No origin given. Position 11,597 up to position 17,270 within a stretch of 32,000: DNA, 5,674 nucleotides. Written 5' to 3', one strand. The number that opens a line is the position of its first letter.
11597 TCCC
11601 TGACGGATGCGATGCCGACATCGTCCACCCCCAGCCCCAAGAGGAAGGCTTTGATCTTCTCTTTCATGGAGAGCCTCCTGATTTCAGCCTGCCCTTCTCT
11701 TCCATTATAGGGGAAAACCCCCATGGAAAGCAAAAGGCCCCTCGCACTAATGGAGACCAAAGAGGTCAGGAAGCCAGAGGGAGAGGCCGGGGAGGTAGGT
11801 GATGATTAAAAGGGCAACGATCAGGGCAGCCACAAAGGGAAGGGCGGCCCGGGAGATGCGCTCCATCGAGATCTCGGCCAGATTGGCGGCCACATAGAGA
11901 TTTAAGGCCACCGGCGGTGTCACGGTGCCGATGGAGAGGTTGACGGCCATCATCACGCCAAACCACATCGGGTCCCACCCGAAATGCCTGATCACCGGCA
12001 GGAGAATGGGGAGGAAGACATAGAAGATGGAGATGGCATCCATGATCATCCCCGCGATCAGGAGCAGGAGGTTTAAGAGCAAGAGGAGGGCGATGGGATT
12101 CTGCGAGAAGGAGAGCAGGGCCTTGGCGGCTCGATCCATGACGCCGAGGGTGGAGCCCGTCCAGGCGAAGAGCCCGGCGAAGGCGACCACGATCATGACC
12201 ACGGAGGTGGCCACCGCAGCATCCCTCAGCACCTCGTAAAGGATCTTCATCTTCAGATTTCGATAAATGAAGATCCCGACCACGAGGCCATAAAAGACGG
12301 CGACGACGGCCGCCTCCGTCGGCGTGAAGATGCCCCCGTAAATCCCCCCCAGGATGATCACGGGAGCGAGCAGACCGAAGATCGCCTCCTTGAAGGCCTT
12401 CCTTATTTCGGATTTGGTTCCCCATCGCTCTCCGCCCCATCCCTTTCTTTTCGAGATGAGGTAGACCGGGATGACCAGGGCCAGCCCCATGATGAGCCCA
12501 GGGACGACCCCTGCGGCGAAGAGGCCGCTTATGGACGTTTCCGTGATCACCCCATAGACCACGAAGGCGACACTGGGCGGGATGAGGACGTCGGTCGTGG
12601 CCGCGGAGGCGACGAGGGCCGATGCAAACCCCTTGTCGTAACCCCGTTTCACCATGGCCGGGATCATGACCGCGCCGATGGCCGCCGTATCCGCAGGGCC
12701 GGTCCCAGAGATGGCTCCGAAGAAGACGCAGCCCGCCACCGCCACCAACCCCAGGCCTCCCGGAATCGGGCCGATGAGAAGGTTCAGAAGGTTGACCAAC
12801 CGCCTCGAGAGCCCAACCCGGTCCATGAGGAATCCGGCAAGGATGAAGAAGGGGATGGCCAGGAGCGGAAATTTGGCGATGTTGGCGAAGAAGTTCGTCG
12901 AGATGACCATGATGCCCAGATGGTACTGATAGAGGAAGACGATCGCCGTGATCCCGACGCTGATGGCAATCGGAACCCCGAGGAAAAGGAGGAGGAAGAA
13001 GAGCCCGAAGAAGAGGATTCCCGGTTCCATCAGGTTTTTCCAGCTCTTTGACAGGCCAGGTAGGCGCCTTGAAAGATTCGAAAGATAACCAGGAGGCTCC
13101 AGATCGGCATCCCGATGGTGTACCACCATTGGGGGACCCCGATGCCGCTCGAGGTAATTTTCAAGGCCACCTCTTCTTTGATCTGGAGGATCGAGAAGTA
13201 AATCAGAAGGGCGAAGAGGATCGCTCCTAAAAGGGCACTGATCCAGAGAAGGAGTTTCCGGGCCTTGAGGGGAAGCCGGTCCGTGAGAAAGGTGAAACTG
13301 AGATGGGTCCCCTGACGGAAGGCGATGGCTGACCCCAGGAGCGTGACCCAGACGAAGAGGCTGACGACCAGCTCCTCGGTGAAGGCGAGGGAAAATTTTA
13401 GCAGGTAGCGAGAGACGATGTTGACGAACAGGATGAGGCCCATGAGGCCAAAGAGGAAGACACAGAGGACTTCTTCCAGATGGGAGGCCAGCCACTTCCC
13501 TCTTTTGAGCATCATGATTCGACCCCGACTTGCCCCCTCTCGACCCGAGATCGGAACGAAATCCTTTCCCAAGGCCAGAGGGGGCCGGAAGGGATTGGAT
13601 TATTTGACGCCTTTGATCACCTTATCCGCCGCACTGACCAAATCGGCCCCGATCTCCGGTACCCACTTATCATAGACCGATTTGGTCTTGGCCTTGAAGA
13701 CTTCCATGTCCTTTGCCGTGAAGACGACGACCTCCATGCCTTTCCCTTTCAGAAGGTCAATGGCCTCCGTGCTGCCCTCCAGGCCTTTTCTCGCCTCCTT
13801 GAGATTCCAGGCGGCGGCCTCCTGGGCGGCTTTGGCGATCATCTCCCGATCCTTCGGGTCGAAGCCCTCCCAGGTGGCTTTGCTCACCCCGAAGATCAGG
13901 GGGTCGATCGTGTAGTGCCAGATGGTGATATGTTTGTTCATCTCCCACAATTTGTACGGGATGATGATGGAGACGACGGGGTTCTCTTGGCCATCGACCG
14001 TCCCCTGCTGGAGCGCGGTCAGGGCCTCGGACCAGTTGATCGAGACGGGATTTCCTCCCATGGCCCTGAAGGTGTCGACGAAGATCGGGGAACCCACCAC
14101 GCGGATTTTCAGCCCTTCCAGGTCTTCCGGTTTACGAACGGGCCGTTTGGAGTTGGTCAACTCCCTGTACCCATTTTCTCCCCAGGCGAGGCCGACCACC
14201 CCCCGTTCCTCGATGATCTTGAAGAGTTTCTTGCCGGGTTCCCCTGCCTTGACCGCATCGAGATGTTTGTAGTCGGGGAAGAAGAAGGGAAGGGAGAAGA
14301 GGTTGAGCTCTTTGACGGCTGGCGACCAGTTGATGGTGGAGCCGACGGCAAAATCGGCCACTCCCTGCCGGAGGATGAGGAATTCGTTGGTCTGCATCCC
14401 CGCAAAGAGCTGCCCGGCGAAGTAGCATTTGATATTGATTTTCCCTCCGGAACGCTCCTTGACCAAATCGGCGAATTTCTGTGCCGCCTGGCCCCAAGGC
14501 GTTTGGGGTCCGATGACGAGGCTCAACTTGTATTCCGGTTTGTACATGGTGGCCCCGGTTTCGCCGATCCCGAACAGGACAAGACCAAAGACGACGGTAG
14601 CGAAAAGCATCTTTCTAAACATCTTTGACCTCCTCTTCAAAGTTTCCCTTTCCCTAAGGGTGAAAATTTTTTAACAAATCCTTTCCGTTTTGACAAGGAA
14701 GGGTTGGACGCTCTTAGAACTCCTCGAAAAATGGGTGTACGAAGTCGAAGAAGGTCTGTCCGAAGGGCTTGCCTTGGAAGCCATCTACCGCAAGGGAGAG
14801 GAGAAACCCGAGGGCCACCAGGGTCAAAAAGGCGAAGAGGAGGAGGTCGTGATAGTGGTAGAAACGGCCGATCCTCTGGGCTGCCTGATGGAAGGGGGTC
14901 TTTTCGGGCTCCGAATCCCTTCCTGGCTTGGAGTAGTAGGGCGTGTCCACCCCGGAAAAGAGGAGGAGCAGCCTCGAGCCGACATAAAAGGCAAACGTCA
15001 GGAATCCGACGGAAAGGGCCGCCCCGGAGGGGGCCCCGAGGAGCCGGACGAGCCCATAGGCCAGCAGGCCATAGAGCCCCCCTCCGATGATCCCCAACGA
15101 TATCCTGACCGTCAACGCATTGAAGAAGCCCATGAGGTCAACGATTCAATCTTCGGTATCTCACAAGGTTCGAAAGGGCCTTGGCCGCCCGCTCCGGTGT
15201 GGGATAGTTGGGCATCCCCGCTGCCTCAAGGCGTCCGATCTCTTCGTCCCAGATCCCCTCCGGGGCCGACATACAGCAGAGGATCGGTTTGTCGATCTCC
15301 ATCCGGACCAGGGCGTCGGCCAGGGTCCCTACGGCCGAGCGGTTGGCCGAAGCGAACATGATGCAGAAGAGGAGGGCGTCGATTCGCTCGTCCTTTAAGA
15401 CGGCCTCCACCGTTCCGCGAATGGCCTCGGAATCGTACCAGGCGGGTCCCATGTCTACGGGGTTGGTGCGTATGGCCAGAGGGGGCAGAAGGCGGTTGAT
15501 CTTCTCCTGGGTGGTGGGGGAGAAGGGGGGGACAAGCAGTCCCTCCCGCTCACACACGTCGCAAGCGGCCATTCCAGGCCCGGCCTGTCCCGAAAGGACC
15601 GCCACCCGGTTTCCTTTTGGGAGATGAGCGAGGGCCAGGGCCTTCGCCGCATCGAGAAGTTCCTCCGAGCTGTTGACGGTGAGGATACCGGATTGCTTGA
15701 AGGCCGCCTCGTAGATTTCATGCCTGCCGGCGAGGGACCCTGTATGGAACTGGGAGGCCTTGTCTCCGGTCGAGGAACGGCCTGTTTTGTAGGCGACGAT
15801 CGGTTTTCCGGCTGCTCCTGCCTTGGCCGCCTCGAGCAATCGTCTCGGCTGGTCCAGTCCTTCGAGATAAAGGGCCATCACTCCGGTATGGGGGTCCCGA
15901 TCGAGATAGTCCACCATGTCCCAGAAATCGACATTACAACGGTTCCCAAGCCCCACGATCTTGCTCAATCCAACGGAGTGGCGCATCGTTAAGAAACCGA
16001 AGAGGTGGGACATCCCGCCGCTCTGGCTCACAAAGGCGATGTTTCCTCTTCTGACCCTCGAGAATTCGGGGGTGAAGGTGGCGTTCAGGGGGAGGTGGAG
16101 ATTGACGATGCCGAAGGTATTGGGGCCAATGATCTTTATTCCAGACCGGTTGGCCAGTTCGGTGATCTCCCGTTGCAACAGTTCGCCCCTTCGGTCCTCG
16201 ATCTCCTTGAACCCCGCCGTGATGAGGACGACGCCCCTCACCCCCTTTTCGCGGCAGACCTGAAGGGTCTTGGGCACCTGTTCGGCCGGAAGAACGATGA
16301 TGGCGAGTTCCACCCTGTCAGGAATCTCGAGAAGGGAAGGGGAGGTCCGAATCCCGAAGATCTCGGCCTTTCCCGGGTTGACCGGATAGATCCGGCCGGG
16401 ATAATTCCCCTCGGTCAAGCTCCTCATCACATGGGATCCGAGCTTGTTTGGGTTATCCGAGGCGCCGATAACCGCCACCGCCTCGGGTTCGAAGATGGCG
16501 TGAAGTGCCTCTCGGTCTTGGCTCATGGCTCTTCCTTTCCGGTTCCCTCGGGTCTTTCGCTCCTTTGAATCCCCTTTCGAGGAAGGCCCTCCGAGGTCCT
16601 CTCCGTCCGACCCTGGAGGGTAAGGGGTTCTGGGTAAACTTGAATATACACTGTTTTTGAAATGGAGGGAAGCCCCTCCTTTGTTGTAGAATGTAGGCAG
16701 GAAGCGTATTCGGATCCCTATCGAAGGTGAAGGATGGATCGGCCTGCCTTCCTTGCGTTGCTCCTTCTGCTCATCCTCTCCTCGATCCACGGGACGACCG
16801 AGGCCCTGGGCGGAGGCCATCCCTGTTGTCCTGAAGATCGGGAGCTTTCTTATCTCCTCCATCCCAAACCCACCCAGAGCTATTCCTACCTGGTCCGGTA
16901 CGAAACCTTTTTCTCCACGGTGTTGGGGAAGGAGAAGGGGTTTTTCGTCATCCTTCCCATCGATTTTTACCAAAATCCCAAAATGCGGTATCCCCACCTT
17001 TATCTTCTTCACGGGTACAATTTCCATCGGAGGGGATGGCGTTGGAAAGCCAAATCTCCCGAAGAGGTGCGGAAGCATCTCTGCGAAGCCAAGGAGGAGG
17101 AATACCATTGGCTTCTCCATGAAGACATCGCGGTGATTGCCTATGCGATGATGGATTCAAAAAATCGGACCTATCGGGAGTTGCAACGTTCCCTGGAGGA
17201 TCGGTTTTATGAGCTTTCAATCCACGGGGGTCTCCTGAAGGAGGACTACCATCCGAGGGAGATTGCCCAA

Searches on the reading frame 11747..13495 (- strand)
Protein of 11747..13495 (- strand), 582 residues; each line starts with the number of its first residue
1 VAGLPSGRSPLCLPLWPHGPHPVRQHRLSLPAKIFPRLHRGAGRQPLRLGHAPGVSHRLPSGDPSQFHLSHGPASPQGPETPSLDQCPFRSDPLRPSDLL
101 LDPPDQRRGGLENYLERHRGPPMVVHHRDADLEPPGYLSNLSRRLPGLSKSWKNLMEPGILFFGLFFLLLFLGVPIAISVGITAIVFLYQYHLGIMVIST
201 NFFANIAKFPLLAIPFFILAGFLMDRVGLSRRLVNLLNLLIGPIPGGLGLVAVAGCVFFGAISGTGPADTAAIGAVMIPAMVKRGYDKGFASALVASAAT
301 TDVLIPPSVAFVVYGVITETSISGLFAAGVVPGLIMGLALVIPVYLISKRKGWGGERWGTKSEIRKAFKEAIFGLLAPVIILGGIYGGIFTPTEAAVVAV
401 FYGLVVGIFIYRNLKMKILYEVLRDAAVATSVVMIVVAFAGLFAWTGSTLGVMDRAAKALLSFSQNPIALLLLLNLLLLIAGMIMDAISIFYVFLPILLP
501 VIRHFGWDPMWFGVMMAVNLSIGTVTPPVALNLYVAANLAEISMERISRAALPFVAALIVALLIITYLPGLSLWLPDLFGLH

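Call 9: search_protein_families(library=pfam, proteins=[window:11747-13495:-])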
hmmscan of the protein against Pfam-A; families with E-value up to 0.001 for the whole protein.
window:11747-13495:- (582 aa): 1 family
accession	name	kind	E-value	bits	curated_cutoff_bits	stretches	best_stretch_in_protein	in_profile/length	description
PF06808.19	DctM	-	2.6e-110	369.5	23.8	1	163-571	1-413/413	Tripartite ATP-independent periplasmic transporter, DctM component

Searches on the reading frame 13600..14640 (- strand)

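Call 9: search_protein_families(library=pfam, proteins=[window:13600-14640:-])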
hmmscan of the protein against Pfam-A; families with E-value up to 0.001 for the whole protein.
window:13600-14640:- (346 aa): 1 family
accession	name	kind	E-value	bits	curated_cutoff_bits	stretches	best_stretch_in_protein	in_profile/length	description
PF03480.18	DctP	-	4.7e-76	256.3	23.4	1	42-325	4-281/286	Bacterial extracellular solute-binding protein, family 7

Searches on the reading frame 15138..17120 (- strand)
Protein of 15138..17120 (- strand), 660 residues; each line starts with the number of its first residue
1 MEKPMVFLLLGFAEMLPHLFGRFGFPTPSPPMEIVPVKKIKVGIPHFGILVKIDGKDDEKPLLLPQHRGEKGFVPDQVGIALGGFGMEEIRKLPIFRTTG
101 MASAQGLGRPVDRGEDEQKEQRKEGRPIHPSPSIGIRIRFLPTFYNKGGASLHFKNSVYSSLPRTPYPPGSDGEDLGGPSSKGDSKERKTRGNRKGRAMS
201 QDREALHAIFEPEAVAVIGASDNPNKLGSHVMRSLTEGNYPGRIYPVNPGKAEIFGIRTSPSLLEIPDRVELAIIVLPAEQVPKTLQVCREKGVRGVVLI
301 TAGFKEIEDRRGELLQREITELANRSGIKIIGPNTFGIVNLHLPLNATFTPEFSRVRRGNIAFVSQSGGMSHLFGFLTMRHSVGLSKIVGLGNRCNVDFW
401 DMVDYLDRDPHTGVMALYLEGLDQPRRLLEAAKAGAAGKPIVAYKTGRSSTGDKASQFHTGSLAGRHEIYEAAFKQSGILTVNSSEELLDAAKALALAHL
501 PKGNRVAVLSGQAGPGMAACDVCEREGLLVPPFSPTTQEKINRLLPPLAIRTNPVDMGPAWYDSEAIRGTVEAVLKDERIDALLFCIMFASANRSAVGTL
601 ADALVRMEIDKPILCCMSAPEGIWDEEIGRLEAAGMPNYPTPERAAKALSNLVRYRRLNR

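Call 9: search_protein_families(library=pfam, proteins=[window:15138-17120:-])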
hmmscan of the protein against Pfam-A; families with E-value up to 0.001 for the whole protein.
window:15138-17120:- (660 aa): 4 families
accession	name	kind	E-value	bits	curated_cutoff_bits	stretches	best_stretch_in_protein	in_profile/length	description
PF13607.11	Succ_CoA_lig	-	2.9e-46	157.1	27.4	1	358-495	1-138/138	Succinyl-CoA ligase like flavodoxin domain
PF13380.12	CoA_binding_2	-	1.6e-21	77.3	22.8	1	214-339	2-114/116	CoA binding domain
PF02629.25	CoA_binding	-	1.3e-10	42.3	22.3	1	212-303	3-97/97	CoA binding domain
PF19045.5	Ligase_CoA_2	-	1.3e-05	25.7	23.7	1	506-615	1-114/162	Ligase-CoA domain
